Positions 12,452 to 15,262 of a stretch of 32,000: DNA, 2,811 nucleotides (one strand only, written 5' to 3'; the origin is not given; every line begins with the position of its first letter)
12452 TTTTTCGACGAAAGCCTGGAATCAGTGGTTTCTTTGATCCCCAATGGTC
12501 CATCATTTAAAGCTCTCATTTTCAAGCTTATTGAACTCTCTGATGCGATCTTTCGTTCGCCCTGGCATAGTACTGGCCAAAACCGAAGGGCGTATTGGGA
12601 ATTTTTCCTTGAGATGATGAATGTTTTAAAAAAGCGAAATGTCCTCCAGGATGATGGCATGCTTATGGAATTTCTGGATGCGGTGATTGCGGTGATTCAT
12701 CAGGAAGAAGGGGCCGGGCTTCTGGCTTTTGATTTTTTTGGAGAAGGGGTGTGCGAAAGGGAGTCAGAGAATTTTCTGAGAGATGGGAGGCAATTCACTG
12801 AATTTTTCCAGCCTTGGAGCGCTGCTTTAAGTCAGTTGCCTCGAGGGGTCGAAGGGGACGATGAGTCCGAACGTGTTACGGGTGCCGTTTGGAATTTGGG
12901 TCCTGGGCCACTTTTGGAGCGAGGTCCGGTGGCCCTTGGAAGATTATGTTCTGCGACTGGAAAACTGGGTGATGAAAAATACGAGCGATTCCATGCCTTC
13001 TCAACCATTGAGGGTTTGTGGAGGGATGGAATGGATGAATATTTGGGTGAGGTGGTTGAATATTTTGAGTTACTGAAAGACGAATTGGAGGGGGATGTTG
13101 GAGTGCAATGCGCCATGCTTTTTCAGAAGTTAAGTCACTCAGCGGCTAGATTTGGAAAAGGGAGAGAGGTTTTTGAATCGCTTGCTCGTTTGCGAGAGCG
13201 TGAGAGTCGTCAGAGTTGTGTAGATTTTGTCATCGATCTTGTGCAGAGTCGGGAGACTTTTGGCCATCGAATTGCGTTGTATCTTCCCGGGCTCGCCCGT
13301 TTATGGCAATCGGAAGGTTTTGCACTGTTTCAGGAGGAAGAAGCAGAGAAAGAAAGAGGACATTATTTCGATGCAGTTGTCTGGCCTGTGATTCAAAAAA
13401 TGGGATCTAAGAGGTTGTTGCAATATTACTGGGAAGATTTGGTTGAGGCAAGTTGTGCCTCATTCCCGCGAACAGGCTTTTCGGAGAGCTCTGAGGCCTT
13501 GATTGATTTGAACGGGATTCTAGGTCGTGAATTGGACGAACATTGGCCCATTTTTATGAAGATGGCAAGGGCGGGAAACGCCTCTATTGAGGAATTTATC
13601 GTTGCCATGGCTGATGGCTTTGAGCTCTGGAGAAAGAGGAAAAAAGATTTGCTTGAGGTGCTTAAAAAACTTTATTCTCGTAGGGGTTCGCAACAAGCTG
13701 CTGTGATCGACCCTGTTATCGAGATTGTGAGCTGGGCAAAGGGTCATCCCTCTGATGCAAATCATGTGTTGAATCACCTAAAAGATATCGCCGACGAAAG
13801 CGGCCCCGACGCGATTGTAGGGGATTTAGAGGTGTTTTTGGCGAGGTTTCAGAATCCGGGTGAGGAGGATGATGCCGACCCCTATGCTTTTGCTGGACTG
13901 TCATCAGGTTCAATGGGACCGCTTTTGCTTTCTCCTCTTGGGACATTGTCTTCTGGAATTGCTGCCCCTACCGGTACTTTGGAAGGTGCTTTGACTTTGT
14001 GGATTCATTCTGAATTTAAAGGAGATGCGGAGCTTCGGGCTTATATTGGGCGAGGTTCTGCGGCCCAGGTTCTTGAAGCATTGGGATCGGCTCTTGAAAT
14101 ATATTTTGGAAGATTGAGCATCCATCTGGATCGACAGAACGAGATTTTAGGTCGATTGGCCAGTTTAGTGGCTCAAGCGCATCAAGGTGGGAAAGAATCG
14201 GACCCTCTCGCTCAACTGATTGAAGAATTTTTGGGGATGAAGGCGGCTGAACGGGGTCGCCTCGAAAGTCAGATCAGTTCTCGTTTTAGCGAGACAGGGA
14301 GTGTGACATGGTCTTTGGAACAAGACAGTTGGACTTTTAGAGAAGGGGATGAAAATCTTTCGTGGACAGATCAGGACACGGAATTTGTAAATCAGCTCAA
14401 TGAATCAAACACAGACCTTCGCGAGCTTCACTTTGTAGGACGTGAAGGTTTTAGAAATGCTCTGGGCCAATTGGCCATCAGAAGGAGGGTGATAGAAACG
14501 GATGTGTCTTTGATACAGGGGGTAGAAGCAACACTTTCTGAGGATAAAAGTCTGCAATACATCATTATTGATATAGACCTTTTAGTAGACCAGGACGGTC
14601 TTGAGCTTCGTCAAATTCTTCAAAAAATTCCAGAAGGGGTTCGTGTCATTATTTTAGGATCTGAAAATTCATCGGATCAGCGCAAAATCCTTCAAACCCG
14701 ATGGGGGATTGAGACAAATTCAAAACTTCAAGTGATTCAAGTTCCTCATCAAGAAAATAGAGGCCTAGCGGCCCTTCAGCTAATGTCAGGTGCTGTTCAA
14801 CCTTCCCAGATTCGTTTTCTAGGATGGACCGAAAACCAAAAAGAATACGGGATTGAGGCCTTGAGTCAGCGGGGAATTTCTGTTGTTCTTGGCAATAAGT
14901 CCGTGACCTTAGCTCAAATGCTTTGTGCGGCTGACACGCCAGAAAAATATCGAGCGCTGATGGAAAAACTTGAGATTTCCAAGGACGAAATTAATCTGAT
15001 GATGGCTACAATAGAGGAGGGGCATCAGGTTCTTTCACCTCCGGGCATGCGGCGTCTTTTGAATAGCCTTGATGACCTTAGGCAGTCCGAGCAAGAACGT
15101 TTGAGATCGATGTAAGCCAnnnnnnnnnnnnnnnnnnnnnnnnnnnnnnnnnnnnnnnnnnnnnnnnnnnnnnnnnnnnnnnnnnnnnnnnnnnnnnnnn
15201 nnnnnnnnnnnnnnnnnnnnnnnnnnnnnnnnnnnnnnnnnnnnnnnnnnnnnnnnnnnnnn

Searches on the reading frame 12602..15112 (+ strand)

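Call 85: search_protein_families(library=pfam, proteins=[window:12602-15112:+], max_evalue=0.1)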
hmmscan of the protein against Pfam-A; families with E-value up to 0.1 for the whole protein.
window:12602-15112:+ (837 aa): 1 family
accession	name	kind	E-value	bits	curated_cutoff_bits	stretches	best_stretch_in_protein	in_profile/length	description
PF00072.30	Response_reg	-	0.015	15.9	30.2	1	647-694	39-85/111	Response regulator receiver domain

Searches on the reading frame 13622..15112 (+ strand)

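Call 22: search_protein_families(library=pfam, proteins=[window:13622-15112:+], max_evalue=5)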
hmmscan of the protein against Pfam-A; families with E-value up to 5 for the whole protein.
window:13622-15112:+ (497 aa): 1 family
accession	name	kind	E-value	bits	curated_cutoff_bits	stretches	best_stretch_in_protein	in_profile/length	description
PF00072.30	Response_reg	-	0.0067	17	30.2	1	305-354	38-85/111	Response regulator receiver domain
